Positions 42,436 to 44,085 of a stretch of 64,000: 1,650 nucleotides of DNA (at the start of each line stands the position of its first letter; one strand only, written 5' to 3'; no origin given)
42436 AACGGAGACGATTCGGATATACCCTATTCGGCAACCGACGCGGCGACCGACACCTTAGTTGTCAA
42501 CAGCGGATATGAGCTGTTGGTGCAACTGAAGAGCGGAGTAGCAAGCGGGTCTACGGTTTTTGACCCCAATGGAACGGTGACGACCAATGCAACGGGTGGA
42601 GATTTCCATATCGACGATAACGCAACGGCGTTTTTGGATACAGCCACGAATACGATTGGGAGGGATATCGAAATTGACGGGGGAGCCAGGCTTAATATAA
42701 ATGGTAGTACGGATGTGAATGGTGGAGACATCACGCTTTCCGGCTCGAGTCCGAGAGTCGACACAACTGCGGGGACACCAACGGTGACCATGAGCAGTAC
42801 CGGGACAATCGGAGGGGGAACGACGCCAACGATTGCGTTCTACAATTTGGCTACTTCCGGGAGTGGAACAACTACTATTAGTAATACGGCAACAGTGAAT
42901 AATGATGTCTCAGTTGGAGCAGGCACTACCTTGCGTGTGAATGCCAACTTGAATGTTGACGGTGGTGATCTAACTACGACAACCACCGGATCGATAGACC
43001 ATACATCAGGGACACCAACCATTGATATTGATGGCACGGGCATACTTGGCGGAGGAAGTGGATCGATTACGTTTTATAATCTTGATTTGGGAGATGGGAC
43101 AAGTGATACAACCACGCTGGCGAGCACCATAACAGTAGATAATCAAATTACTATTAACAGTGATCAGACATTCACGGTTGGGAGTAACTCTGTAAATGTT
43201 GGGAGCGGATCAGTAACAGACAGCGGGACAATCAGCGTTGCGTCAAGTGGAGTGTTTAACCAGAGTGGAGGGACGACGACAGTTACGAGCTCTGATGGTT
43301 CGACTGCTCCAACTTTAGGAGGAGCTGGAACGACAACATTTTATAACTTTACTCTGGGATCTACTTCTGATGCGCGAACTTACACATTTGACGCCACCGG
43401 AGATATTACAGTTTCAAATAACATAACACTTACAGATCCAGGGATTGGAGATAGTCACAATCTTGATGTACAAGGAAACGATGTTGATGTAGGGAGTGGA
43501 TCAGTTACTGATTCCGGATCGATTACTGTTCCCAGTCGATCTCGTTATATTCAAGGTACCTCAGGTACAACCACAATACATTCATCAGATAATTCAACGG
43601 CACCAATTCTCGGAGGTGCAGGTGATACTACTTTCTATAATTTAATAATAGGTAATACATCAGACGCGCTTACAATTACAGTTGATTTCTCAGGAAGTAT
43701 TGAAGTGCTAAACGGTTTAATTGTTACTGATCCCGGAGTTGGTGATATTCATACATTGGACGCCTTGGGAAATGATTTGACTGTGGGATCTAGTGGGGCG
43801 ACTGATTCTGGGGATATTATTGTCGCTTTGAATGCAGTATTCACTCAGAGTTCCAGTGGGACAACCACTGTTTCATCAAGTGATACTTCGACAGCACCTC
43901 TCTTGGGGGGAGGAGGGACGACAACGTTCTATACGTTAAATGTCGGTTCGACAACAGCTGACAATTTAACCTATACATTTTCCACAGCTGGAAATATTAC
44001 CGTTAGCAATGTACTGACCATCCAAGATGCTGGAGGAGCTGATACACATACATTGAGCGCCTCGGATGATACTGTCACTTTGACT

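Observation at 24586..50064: Chimeric giant protein: a processive GT2 polysaccharide synthase covalently fused to a ~7000-aa extracellular fibre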

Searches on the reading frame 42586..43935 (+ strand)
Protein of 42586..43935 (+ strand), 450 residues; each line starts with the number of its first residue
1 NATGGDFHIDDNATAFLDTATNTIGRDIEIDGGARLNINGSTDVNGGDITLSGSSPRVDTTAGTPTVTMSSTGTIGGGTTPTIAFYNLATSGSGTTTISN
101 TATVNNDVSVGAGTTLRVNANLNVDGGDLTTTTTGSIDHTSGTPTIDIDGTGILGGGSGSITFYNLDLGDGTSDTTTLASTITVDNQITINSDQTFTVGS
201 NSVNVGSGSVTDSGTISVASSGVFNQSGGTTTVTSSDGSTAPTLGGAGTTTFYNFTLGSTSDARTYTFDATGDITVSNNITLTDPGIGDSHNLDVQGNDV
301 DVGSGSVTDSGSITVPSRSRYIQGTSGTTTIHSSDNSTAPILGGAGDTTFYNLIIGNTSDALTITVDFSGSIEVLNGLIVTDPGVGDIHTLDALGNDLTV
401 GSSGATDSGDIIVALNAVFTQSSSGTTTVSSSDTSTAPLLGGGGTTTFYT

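Call 58: predict_structure(alignment_id=A3)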
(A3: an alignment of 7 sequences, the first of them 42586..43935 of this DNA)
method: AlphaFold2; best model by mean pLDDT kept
length: 450 residues; sequences in the alignment: 7
mean_pLDDT: 70.9   pTM: 0.71
mean pLDDT of the five models: 70.9, 70.6, 65.8, 63.1, 62.1
residues with pLDDT >= 90: 106; 70-90: 144; 50-70: 105; < 50: 95
segments of 3 or more residues with pLDDT < 50: 285-291, 296-298, 310-321, 323-327, 332-340, 343-345, 359-366, 383-387, 408-417, 424-450
pLDDT, mean of each block of 10 residues (from residue 1): 82 87 91 91 91 90 87 88 93 92 93 93 91 89 89 83 89 81 89 82 83 79 86 63 73 73 53 70 51 51 54 39 48 48 53 55 50 61 49 55 52 48 47 40 40
secondary structure, 60 per line:
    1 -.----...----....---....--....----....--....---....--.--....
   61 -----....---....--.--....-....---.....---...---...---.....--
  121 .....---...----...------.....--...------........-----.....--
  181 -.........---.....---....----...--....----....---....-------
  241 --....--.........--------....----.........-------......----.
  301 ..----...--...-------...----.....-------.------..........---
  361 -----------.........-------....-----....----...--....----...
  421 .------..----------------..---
elements in order: E7-9 E14-17 E21-24 E27-30 E35-38 E41-44 E48-51 E57-60 E66-69 E73-76 E82-85 E87-90 E94-98 E102-104 E108-110 E114-118 E121-125 E129-131 E136-138 E145-149 E152-154 E161-168 E174-178 E182-190 E194-198 E202-205 E210-212 E215-218 E223-226 E230-233 E243-246 E249-257 E266-269 E274-282 E290-295 E300-302 E307-309 E312-314 E322-324 E329-333 E348-357 E372-380 E388-391 E397-400 E405-407 E410-413 E418-421

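Call 61: fold_search(model_id=the predicted structure, library=pdb)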
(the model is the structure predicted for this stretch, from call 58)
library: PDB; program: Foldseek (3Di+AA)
matches with E <= 10: 78; with E <= 0.001: 0
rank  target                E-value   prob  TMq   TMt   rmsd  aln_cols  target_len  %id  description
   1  7xzc_B                1.6e-01  0.09  0.17  0.17  15.5       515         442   11  Mutant (R240A) of the N-terminal domain of fucoidan lyase FdlA (released 2022-09-28)
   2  7xzd_B                2.9e-01  0.12  0.21  0.22  14.9       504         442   12  Mutant (F179A) of the N-terminal domain of fucoidan lyase FdlA (released 2022-09-28)
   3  7koh_C                4.7e-01  0.06  0.15  0.14  16.7       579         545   14  Crystal structure of antigen 43 from Escherichia coli EDL933 (released 2022-03-09)
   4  4kh3                  5.4e-01  0.09  0.21  0.19  16.9       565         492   14  Structure of a bacterial self-associating protein (released 2014-01-15)
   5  7koh_A                6.6e-01  0.08  0.19  0.17  16.9       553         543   14  Crystal structure of antigen 43 from Escherichia coli EDL933 (released 2022-03-09)
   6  3sze                  9.2e-01  0.07  0.19  0.12  16.2       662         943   12  Crystal structure of the passenger domain of the E. coli autotransporter EspP (released 2011-10-12)
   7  7xzd_A                9.2e-01  0.06  0.19  0.20  15.2       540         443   12  Mutant (F179A) of the N-terminal domain of fucoidan lyase FdlA (released 2022-09-28)
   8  6n2b_A                9.2e-01  0.04  0.13  0.15  30.9       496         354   11  The Crystal Structure of Caldicellulosiruptor kristjanssonii Tapirin C-terminal domain (released 2018-12-19)
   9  2xc1_A                9.6e-01  0.04  0.16  0.13  15.2       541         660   11  Full-length Tailspike Protein Mutant Y108W of Bacteriophage P22 (released 2011-05-04)
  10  7xzb_A                1.1e+00  0.06  0.20  0.20  15.4       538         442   12  Mutant (Y242A) of the N-terminal domain of fucoidan lyase FdlA (released 2022-09-28)
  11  7xzf_A                1.3e+00  0.07  0.23  0.23  14.6       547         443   12  Wild type of the N-terminal domain of fucoidan lyase FdlA (released 2022-09-28)
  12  7xze_A                1.3e+00  0.06  0.22  0.22  14.8       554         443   12  Mutant (H176A) of the N-terminal domain of fucoidan lyase FdlA (released 2022-09-28)
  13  7koh_D                1.6e+00  0.07  0.24  0.21  15.1       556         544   11  Crystal structure of antigen 43 from Escherichia coli EDL933 (released 2022-03-09)
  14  2qv3                  1.6e+00  0.16  0.33  0.34  11.9       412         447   17  Crystal Structure of the Helicobacter pylori Vacuolating Toxin p55 Domain (released 2007-10-23)
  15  7xzc_A                1.8e+00  0.05  0.20  0.20  15.2       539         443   11  Mutant (R240A) of the N-terminal domain of fucoidan lyase FdlA (released 2022-09-28)
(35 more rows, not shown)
